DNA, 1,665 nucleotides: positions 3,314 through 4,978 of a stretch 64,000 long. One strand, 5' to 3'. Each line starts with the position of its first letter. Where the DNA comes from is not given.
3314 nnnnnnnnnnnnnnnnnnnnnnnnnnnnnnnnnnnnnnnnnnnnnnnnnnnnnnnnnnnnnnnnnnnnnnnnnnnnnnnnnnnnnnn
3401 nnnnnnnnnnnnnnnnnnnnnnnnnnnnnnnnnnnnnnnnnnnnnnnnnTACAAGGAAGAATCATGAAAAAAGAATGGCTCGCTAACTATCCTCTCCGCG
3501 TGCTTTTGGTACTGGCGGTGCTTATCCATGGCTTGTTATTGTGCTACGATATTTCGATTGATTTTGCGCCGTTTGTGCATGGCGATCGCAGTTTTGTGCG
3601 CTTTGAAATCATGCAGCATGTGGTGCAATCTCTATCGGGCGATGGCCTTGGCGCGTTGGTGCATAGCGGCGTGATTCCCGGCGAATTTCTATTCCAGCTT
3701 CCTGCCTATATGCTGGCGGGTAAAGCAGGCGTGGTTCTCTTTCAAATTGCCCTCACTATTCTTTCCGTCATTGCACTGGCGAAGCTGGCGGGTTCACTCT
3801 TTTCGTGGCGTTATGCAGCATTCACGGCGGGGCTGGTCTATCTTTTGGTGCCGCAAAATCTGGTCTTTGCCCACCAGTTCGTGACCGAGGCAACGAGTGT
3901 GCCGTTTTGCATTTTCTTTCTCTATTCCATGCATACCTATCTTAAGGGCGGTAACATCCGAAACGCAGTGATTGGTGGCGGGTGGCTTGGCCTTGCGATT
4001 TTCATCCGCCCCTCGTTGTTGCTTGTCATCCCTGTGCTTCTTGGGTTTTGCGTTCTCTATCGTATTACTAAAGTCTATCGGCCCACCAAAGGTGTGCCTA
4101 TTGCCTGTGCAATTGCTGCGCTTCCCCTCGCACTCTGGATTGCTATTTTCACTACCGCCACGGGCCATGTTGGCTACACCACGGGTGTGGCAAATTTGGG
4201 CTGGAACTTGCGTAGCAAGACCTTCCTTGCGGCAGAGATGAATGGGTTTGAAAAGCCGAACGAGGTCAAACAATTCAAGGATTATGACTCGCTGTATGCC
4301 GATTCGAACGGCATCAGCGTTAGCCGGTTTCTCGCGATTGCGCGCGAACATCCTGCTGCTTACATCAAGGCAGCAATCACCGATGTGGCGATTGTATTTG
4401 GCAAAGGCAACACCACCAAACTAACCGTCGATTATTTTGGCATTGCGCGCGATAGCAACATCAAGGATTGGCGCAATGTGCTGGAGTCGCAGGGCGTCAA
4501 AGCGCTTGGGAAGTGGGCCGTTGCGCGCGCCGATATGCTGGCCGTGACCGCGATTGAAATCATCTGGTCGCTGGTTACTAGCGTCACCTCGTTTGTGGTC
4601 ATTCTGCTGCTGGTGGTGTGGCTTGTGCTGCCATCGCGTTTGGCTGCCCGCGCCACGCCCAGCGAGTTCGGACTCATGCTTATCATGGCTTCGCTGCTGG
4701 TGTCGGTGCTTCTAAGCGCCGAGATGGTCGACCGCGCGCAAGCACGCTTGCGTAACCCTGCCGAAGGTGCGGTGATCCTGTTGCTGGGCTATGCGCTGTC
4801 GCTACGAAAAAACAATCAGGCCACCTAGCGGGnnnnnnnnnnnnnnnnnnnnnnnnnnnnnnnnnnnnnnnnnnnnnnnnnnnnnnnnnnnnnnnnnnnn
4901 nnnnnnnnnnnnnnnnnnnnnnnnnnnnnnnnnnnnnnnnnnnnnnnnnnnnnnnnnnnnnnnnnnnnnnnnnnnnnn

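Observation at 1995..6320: Candidate polyprenyl-phospho-pentose donor pathway with a fused phosphatase, a GT-C transferase and a GMC flavoprotein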

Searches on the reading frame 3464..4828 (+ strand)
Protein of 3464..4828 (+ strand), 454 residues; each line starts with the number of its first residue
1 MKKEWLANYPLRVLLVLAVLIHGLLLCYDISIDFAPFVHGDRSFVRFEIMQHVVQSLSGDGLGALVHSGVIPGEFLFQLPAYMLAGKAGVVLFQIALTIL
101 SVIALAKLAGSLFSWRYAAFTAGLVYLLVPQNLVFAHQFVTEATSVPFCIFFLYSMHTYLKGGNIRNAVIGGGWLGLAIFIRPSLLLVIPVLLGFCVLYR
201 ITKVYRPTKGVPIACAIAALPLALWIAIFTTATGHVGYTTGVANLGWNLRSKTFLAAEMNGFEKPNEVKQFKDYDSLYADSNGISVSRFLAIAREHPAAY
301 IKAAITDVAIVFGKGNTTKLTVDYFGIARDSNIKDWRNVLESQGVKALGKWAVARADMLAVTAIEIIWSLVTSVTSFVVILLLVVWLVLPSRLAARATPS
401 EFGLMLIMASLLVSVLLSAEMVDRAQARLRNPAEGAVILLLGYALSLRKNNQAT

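Call 3: search_protein_families(library=pfam, proteins=[window:3464-4828:+], max_evalue=0.01)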
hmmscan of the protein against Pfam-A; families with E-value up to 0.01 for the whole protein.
window:3464-4828:+ (454 aa): 2 families
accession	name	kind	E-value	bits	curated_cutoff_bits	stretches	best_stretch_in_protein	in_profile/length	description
PF13231.12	PMT_2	-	1.7e-08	35.3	26.1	1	87-222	21-157/160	Dolichyl-phosphate-mannose-protein mannosyltransferase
PF01004.24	Flavi_M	-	0.004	17.2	25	0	348-391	31-72/74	Flavivirus envelope glycoprotein M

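Call 4: search_protein_families(library=ncbifam, proteins=[window:3464-4828:+], max_evalue=0.01)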
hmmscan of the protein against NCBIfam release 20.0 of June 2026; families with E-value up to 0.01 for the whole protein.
window:3464-4828:+ (454 aa): 1 family
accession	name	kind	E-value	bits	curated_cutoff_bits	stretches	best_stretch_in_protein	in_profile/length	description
NF047440.1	LA3751_2_3_fam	subfamily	1.5e-05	24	200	1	76-235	87-246/460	LA_3751/LA_3752 family putative glycosyltransferase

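Call 20: find_homologous_proteins(query=window:3464-4828:+, max_evalue=0.001)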
Query window:3464-4828:+ (454 aa): 15 proteins with E <= 0.001 among 8000 candidates.
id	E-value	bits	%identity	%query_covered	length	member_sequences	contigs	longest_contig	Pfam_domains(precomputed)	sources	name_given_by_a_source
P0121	1.2e-292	988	100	100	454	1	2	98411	PF13231.13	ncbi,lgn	-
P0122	2.7e-209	713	71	100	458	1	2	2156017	PF13231.13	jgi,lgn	jgi:hypothetical protein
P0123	5.3e-119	416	45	99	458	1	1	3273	-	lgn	-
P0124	1.1e-107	379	44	96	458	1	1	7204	-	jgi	jgi:hypothetical protein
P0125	3.1e-102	361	44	96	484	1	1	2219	PF13231.13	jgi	jgi:4-amino-4-deoxy-L-arabinose transferase-like glycosyltransferase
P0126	4.9e-101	357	42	94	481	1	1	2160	PF13231.13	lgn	-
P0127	1.3e-100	355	42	97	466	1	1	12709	-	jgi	jgi:4-amino-4-deoxy-L-arabinose transferase-like glycosyltransferase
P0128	1.5e-100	355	43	94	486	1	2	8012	PF13231.13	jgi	jgi:4-amino-4-deoxy-L-arabinose transferase-like glycosyltransferase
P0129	1.1e-97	346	43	94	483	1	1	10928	PF13231.13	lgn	-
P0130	1.8e-97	345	41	97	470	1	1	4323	PF13231.13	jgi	jgi:hypothetical protein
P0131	3.4e-97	344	40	98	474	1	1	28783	PF13231.13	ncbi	-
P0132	4.3e-95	337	41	98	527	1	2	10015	PF13231.13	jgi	jgi:hypothetical protein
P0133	7.7e-93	330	41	92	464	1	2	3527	PF13231.13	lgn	-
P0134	8.3e-91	323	44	85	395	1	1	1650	PF13231.13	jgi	jgi:4-amino-4-deoxy-L-arabinose transferase-like glycosyltransferase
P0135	4.3e-75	271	37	96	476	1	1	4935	-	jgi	jgi:hypothetical protein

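Call 21: find_encoding_contigs(protein=P0131, flank=8000, max_places=2)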
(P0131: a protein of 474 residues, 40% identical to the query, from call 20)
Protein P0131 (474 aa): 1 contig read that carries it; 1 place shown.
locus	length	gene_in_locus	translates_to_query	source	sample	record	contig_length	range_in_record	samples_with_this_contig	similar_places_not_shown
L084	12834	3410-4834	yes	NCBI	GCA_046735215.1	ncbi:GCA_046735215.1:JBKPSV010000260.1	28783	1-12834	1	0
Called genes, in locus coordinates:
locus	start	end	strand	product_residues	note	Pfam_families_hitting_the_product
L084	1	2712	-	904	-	?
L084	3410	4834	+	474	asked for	PF13231:PMT_2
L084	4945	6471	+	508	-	PF01040:UbiA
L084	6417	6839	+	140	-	PF00892:EamA (weak), PF00893:Multi_Drug_Res (weak)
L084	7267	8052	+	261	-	PF00561:Abhydrolase_1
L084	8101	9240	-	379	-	PF04909:Amidohydro_2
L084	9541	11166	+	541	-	PF00732:GMC_oxred_N, PF00890:FAD_binding_2 (faint), PF01266:DAO (weak), PF05199:GMC_oxred_C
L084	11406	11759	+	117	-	-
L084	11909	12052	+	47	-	-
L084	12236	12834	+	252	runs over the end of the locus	PF01177:Asp_Glu_race, PF17645:Amdase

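Call 22: find_encoding_contigs(protein=P0127, flank=8000, max_places=2)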
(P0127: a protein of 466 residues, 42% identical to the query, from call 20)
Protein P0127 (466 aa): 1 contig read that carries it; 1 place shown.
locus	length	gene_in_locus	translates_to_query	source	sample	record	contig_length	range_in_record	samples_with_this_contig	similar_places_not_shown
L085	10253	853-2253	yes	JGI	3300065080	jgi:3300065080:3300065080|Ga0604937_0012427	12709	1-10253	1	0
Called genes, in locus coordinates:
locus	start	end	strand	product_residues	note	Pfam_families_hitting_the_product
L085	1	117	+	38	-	?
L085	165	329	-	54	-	-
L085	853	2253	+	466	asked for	-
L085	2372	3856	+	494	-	PF12710:HAD (weak), PF01040:UbiA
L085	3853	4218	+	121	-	PF00892:EamA, PF00893:Multi_Drug_Res (weak)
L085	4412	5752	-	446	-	-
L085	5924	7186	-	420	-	PF01757:Acyl_transf_3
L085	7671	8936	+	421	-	PF01943:Polysacc_synt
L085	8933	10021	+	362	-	PF00535:Glycos_transf_2, PF10111:Glyco_tranf_2_2 (weak), PF13641:Glyco_tranf_2_3 (weak)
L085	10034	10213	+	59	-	-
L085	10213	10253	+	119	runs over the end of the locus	-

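Call 23: find_encoding_contigs(protein=P0129, flank=8000, max_places=2)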
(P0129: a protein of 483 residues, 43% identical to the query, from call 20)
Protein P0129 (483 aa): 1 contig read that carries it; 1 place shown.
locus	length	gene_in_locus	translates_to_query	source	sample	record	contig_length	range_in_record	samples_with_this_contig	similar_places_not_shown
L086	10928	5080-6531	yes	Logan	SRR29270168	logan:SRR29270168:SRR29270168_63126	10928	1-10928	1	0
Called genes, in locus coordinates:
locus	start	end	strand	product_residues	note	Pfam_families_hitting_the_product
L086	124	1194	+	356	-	PF02653:BPD_transp_2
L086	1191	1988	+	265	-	PF00005:ABC_tran, PF13304:AAA_21 (faint)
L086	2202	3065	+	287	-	PF00722:Glyco_hydro_16, PF26113:GH16_XgeA (weak), PF03935:SKN1_KRE6_Sbg1 (weak)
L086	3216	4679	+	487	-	PF12710:HAD (faint), PF01040:UbiA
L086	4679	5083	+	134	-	PF00892:EamA (weak)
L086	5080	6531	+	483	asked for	PF13231:PMT_2 (weak)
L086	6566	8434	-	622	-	-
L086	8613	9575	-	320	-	-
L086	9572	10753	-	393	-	-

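Call 25: find_encoding_contigs(protein=P0121, flank=10000, max_places=3)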
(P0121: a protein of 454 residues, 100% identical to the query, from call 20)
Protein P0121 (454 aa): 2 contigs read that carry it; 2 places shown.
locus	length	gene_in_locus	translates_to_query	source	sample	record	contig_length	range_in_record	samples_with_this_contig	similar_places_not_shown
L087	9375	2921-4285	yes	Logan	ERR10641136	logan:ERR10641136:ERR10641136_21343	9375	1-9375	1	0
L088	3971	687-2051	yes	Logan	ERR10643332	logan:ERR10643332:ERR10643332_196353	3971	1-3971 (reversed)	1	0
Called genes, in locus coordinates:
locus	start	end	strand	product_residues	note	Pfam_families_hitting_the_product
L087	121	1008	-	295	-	PF00126:HTH_1, PF03466:LysR_substrate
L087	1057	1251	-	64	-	-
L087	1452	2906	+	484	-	PF00702:Hydrolase (faint), PF12710:HAD (faint), PF01040:UbiA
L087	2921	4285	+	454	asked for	PF13231:PMT_2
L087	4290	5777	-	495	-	PF00732:GMC_oxred_N, PF00890:FAD_binding_2 (weak), PF01266:DAO (weak), PF07992:Pyr_redox_2 (weak), PF12831:FAD_oxidored (weak), PF13450:NAD_binding_8 (weak), PF05199:GMC_oxred_C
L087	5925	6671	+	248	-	PF00722:Glyco_hydro_16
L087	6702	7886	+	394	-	PF01757:Acyl_transf_3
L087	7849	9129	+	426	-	PF04932:Wzy_C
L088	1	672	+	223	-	?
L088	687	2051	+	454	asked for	PF13231:PMT_2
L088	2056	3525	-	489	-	PF00732:GMC_oxred_N, PF00890:FAD_binding_2 (weak), PF01266:DAO (weak), PF07992:Pyr_redox_2 (weak), PF12831:FAD_oxidored (weak), PF13450:NAD_binding_8 (weak), PF05199:GMC_oxred_C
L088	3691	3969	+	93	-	?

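Call 43: predict_structure(alignment_id=A3)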
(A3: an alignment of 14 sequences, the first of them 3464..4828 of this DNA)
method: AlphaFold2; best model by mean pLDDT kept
length: 454 residues; sequences in the alignment: 14
mean_pLDDT: 84.3   pTM: 0.86
mean pLDDT of the five models: 84.3, 82.1, 81.8, 80.5, 79.2
residues with pLDDT >= 90: 172; 70-90: 226; 50-70: 53; < 50: 3
segments of 3 or more residues with pLDDT < 50: none
pLDDT, mean of each block of 10 residues (from residue 1): 75 96 95 84 73 83 75 77 93 96 96 89 93 89 91 96 95 95 89 93 85 96 89 76 71 88 90 79 83 91 82 76 72 64 71 69 82 88 86 82 92 85 58 87 84 68
secondary structure, 60 per line:
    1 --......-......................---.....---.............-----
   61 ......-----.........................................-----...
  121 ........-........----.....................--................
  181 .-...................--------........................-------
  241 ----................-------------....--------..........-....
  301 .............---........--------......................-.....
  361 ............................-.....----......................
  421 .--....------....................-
elements in order: H3-8 H10-31 H35-39 H43-55 H61-66 H72-112 H118-128 H130-137 H142-162 H165-181 H183-201 H210-233 H245-260 H274-277 H286-295 H297-313 H317-324 H333-354 H356-388 H390-394 H399-421 H424-427 H434-453

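Call 65: find_encoding_contigs(protein=P0132, flank=8000, max_places=2)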
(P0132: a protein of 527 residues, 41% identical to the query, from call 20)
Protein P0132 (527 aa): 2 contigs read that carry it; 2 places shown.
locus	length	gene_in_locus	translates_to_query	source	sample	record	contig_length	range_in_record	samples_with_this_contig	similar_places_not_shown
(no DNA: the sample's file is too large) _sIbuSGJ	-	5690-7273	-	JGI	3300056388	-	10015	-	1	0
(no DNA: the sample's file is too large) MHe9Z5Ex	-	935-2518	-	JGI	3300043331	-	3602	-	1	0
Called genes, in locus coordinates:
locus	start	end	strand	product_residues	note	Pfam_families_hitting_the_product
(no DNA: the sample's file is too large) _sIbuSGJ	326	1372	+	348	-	PF01757:Acyl_transf_3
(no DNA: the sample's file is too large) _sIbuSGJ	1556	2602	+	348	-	PF00535:Glycos_transf_2, PF10111:Glyco_tranf_2_2, PF13641:Glyco_tranf_2_3, PF13506:Glyco_transf_21 (weak), PF13632:Glyco_trans_2_3 (weak)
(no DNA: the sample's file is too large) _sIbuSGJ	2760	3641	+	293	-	PF00722:Glyco_hydro_16, PF26113:GH16_XgeA (weak), PF03935:SKN1_KRE6_Sbg1 (weak)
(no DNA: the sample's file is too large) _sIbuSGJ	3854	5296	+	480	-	PF01040:UbiA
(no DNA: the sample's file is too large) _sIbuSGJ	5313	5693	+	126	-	PF00892:EamA (weak), PF00893:Multi_Drug_Res (weak)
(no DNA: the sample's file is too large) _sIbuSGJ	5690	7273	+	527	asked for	PF13231:PMT_2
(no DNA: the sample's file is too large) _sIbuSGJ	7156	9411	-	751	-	PF00535:Glycos_transf_2, PF10111:Glyco_tranf_2_2 (weak), PF13641:Glyco_tranf_2_3, PF13692:Glyco_trans_1_4, PF00534:Glycos_transf_1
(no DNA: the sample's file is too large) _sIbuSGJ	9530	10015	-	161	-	?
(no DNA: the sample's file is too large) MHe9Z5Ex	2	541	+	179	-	?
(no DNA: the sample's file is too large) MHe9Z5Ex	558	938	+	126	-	PF00892:EamA (weak), PF00893:Multi_Drug_Res (weak)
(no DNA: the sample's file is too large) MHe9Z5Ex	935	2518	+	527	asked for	PF13231:PMT_2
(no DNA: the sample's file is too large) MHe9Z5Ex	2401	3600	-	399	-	?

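Call 66: find_encoding_contigs(protein=P0128, flank=8000, max_places=2)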
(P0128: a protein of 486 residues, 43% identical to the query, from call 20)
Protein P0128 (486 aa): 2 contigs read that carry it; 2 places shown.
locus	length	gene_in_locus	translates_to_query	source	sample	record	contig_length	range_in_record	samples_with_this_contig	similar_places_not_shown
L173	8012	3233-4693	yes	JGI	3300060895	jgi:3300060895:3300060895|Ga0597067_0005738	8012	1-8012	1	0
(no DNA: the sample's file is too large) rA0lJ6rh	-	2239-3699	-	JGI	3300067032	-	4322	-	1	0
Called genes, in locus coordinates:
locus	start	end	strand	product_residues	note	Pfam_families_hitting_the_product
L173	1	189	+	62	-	?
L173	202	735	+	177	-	-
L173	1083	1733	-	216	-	PF13489:Methyltransf_23, PF05175:MTS (weak), PF13847:Methyltransf_31, PF08241:Methyltransf_11, PF08242:Methyltransf_12, PF13649:Methyltransf_25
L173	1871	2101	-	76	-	-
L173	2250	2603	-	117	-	-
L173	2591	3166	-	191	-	-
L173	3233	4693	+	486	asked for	PF13231:PMT_2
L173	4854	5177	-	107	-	-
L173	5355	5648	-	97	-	-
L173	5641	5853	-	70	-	-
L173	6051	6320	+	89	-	-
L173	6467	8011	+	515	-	?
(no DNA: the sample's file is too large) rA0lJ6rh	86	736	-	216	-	PF13489:Methyltransf_23, PF05175:MTS (weak), PF13847:Methyltransf_31, PF08241:Methyltransf_11, PF08242:Methyltransf_12, PF13649:Methyltransf_25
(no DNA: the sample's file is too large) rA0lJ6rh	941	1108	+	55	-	-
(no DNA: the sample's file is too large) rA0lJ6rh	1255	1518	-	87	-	-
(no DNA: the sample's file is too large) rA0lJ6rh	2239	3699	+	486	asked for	PF13231:PMT_2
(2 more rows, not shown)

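Call 67: find_encoding_contigs(protein=P0124, flank=8000, max_places=1)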
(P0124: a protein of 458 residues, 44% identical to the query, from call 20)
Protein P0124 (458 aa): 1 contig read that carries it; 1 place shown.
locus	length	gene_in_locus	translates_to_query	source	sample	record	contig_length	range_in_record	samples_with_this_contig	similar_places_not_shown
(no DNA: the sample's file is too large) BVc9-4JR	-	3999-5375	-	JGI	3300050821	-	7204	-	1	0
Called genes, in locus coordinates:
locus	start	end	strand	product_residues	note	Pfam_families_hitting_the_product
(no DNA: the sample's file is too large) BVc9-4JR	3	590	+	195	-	?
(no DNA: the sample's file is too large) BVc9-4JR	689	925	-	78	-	-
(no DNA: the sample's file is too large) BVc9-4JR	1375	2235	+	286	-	PF13489:Methyltransf_23, PF08241:Methyltransf_11, PF08242:Methyltransf_12 (weak), PF13649:Methyltransf_25 (weak)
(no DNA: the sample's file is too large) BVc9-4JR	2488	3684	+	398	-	PF13480:Acetyltransf_6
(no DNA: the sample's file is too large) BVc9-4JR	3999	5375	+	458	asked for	-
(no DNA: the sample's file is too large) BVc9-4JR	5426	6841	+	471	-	PF12710:HAD (weak), PF01040:UbiA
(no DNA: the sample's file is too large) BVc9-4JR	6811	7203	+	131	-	?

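Call 74: search_protein_families(library=ncbifam, proteins=[L084:6417-6839:+, L085:3853-4218:+, L086:4679-5083:+], max_evalue=0.01)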
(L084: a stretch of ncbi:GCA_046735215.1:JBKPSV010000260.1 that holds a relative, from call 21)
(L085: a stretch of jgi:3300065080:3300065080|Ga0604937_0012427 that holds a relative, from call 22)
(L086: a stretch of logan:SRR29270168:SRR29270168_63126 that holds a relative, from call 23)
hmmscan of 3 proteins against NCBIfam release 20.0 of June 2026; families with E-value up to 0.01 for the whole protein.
L084:6417-6839:+ (140 aa): 9 families
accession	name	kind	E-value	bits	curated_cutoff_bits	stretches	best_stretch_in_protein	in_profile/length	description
NF002816.2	PRK02971.1-2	equivalog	2e-15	57.3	99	1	26-139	3-119/120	4-amino-4-deoxy-L-arabinose-phosphoundecaprenol flippase subunit ArnF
NF011625.2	PRK15051.1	equivalog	6.1e-11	42.5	92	1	67-137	38-108/111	4-amino-4-deoxy-L-arabinose-phosphoundecaprenol flippase subunit ArnE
NF007087.1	PRK09541.1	subfamily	3.8e-05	24.1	162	1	67-137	30-102/110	EmrE family multidrug efflux SMR transporter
NF042984.1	SMR_efflux_EmrE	exception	6.1e-05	23.4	226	1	65-137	28-102/110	multidrug efflux SMR transporter EmrE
NF051482.1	EbrB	exception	0.00028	21.5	160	1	64-139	27-104/105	SMR family multidrug efflux transporter EbrB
NF008512.1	PRK11431.1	equivalog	0.0027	18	126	1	72-135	35-99/104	quaternary ammonium compound efflux SMR transporter SugE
TIGR03340.1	phn_DUF6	hypoth_equivalog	0.0029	17.3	288.15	1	84-138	81-135/281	phosphonate utilization associated putative membrane protein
NF033470.1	SMR_qac_bcrC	exception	0.0065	17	225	1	74-137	38-102/114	quaternary ammonium compound efflux SMR transporter BcrC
NF051481.1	EbrA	exception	0.0075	16.6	160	0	71-136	36-102/104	SMR family multidrug efflux transporter EbrA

L085:3853-4218:+ (121 aa): 13 families
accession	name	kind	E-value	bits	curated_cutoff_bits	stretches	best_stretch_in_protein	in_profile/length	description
NF002816.2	PRK02971.1-2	equivalog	5.4e-15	55.9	99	1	10-119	4-118/120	4-amino-4-deoxy-L-arabinose-phosphoundecaprenol flippase subunit ArnF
NF011625.2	PRK15051.1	equivalog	3.2e-12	46.6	92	1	46-119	36-109/111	4-amino-4-deoxy-L-arabinose-phosphoundecaprenol flippase subunit ArnE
NF051482.1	EbrB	exception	3e-06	27.8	160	1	56-120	39-104/105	SMR family multidrug efflux transporter EbrB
NF007087.1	PRK09541.1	subfamily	3.2e-06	27.6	162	1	47-117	29-101/110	EmrE family multidrug efflux SMR transporter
NF042984.1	SMR_efflux_EmrE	exception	1.6e-05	25.2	226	1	47-117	29-101/110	multidrug efflux SMR transporter EmrE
NF051481.1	EbrA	exception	0.00026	21.3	160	1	47-117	29-102/104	SMR family multidrug efflux transporter EbrA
TIGR03340.1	phn_DUF6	hypoth_equivalog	0.00026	20.7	288.15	1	69-119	85-135/281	phosphonate utilization associated putative membrane protein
NF008512.1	PRK11431.1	equivalog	0.00073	19.8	126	1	57-116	39-99/104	quaternary ammonium compound efflux SMR transporter SugE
NF033137.0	SMR_qac_int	equivalog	0.0022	18.5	188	1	55-117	37-100/109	Qac family quaternary ammonium compound efflux SMR transporter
NF000067.2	SMR_qac_FL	exception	0.0034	17.9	205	1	55-117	38-101/110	quaternary ammonium compound efflux SMR transporter QacL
NF033136.1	SMR_qac_K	exception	0.0053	17.5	205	1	54-117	37-101/110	quaternary ammonium compound efflux SMR transporter QacK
NF038012.1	DMT_1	subfamily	0.0062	15.9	50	1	8-118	163-266/276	DMT family transporter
NF000276.2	SMR_qac_E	exception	0.0063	16.9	185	1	56-117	38-100/101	quaternary ammonium compound efflux SMR transporter QacE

L086:4679-5083:+ (134 aa): 7 families
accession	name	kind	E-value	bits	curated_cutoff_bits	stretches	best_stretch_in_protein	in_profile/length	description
NF002816.2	PRK02971.1-2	equivalog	1.8e-17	63.9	99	1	16-133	2-119/120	4-amino-4-deoxy-L-arabinose-phosphoundecaprenol flippase subunit ArnF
NF011625.2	PRK15051.1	equivalog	1e-11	45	92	1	64-132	41-109/111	4-amino-4-deoxy-L-arabinose-phosphoundecaprenol flippase subunit ArnE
NF051482.1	EbrB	exception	6.5e-05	23.6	160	1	64-131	33-102/105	SMR family multidrug efflux transporter EbrB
NF000384.1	QacCGHJ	equivalog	0.0024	18.1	160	1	67-130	36-100/107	QacCGHJ group quaternary ammonium compound efflux SMR transporter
NF000277.1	qac_SMR_G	exception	0.0038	17.5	200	1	67-130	36-100/107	quaternary ammonium compound efflux SMR transporter QacG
NF007767.1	PRK10452.1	equivalog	0.0059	16.8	122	1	53-132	24-103/120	multidrug/spermidine efflux SMR transporter subunit MdtJ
NF033470.1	SMR_qac_bcrC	exception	0.0091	16.5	225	1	70-133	38-104/114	quaternary ammonium compound efflux SMR transporter BcrC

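Call 75: search_protein_representatives(alignment_id=A3)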
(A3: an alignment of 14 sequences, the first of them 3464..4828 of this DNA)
Query: 14 sequences, 466 profile positions. Proteins with E-value up to 0.001 (for the whole library): 2085; up to 1e-10: 264; up to 1e-30: 115. The best 150 are listed.
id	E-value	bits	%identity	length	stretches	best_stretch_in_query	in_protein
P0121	1.4e-201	686.9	-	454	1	3-454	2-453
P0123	6.4e-189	645.1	-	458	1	4-458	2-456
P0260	4.5e-186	635.7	-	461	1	6-458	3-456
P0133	2.4e-184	630.0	-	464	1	4-463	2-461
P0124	3.5e-183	626.2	-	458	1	15-463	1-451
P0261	1.5e-170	584.5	-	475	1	6-459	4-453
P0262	6.2e-160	549.6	-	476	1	3-461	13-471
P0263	4.1e-155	533.7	-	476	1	6-454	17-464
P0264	5.2e-152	523.4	-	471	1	14-452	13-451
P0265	1.9e-150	518.3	-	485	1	11-451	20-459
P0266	1.8e-145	501.9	-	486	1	8-452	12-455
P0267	3.2e-145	501.1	-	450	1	6-455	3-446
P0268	4.4e-144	497.3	-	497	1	14-448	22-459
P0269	9.4e-124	430.3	-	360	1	10-319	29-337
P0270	3.4e-122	425.1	-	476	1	8-460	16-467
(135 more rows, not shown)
